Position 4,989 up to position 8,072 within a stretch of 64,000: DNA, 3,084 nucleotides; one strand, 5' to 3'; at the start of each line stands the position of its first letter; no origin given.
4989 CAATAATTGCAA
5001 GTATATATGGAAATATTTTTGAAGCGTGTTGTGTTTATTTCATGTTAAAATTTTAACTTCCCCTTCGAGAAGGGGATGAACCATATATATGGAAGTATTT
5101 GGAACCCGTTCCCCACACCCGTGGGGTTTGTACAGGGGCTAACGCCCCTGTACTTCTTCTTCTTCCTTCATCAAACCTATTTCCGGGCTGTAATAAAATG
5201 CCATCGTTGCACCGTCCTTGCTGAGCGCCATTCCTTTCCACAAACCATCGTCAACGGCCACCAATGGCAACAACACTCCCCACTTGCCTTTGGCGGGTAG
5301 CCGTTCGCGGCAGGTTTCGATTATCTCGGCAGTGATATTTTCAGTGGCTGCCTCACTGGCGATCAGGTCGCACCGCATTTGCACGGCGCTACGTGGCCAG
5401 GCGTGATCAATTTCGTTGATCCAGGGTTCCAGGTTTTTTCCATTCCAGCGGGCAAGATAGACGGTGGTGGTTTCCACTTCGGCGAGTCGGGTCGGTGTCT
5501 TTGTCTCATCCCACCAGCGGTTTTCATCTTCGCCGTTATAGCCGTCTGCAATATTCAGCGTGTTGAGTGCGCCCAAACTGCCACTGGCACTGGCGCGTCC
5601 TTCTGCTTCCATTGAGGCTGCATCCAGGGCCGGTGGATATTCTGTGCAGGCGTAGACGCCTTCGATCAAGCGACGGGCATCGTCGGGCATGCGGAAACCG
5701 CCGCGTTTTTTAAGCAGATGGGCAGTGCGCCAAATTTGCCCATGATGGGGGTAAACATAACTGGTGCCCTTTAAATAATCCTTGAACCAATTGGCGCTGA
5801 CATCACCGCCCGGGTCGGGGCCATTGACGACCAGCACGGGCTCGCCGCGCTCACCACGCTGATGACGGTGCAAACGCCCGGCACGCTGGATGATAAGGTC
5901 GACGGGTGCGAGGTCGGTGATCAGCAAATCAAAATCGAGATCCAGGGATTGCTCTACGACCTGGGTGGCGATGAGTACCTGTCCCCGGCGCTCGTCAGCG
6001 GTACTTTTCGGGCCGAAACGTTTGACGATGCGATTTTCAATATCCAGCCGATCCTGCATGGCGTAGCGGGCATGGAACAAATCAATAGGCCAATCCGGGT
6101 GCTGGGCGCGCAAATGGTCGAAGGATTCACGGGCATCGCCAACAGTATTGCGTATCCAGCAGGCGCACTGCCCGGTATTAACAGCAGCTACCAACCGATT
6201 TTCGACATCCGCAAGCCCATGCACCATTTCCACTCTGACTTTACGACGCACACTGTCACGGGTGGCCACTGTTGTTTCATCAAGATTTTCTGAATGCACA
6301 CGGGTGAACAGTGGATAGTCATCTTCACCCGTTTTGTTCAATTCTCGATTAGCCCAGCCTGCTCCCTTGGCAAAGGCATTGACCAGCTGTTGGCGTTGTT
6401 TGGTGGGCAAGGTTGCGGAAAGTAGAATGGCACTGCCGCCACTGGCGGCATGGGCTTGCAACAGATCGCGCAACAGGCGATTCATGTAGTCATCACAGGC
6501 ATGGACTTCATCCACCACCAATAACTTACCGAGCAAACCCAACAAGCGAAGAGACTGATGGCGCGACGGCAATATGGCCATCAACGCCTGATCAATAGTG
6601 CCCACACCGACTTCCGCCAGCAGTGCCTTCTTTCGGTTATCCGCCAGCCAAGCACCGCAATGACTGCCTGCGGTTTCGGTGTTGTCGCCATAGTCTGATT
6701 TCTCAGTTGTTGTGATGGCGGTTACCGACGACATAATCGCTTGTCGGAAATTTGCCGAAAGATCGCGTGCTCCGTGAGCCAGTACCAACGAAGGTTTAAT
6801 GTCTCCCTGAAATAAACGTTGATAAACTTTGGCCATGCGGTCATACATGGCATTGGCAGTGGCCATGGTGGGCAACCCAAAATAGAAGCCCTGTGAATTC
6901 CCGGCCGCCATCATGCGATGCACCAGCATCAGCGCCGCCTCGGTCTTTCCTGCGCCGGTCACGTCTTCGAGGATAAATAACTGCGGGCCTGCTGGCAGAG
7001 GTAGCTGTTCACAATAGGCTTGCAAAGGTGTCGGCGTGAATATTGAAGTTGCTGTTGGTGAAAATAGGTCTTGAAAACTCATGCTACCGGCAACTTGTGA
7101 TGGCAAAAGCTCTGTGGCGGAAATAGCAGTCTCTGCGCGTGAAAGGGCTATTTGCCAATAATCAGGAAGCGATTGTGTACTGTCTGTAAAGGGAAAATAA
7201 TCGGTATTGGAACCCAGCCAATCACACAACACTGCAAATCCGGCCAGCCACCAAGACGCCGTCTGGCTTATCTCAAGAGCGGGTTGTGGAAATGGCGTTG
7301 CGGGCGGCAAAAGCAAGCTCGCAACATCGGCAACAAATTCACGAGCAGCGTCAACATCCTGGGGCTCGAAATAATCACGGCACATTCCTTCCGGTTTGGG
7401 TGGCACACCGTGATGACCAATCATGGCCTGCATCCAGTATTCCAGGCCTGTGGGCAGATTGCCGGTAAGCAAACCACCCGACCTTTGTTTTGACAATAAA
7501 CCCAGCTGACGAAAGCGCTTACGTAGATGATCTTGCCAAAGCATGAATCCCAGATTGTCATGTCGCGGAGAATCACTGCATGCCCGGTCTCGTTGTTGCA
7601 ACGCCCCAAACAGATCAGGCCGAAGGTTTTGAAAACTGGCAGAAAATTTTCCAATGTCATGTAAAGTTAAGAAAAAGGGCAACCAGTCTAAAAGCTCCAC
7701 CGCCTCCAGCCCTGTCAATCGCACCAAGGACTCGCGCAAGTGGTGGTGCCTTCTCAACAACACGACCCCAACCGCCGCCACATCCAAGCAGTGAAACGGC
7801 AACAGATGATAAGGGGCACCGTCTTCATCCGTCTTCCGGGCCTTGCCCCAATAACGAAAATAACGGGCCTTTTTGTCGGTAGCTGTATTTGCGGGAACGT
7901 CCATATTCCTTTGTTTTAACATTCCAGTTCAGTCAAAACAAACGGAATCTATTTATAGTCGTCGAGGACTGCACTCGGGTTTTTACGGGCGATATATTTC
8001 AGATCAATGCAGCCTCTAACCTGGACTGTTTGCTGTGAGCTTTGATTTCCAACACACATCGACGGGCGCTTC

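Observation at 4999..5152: CRISPR-like mini-array (psi-repeat / psi-spacer / psi-repeat) in the cas3-cse1 intergenic region, with a PAM-flanked partial target in the adjacent promoter: a candidate CreTA/CreR-type Cascade-guided regulatory module in a type I-E locus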

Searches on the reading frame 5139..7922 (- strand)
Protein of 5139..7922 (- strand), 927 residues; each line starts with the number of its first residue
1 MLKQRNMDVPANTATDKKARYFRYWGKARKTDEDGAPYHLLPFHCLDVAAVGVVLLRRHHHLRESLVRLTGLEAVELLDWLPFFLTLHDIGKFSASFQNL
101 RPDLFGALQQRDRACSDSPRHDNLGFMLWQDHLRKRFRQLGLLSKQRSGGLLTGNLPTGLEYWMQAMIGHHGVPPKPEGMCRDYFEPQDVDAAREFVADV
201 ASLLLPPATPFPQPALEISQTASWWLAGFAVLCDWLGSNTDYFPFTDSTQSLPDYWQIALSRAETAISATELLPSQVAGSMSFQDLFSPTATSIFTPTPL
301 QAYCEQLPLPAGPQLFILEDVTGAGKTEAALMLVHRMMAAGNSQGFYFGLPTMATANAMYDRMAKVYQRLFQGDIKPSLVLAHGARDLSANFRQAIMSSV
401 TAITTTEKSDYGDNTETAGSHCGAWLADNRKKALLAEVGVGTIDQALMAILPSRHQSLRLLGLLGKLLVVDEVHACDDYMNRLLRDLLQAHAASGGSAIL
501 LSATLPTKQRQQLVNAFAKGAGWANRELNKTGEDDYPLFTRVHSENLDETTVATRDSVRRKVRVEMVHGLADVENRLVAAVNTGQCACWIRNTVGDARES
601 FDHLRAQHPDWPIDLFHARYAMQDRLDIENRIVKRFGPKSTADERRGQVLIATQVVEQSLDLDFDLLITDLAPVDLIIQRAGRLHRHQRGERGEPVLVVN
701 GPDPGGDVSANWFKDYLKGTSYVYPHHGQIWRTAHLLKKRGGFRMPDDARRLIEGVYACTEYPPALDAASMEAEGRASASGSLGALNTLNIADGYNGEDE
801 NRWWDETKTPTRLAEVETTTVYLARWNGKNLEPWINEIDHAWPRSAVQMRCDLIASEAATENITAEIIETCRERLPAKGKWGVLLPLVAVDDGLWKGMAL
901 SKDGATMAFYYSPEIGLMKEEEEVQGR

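Call 3: search_protein_families(library=ncbifam, proteins=[window:5139-7922:-])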
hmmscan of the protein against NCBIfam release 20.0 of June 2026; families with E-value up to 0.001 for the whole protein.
window:5139-7922:- (927 aa): 6 families
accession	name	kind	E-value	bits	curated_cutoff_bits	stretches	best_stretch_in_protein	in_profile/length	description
NF007248.0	PRK09694.1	equivalog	2.5e-154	515.5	569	1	17-763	3-734/878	CRISPR-associated helicase/endonuclease Cas3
TIGR01587.1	cas3_core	equivalog_domain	1.3e-64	218.6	102.45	1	316-738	2-356/358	CRISPR-associated helicase Cas3'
TIGR02621.3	cas3_GSU0051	exception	8e-26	91.1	400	1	441-700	137-386/854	type I-G CRISPR-associated helicase/endonuclease Cas3g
TIGR01596.1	cas3_HD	equivalog_domain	3.1e-19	69.7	43.45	1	41-239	1-178/178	CRISPR-associated endonuclease Cas3''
TIGR02562.1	cas3_yersinia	equivalog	1e-09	36.8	565.95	1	426-557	552-681/1110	type I-F CRISPR-associated helicase Cas3f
TIGR03117.2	cas_csf4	equivalog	0.00091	17.5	400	0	280-373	114-202/800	type IV CRISPR-associated DEAD/DEAH-box helicase Csf4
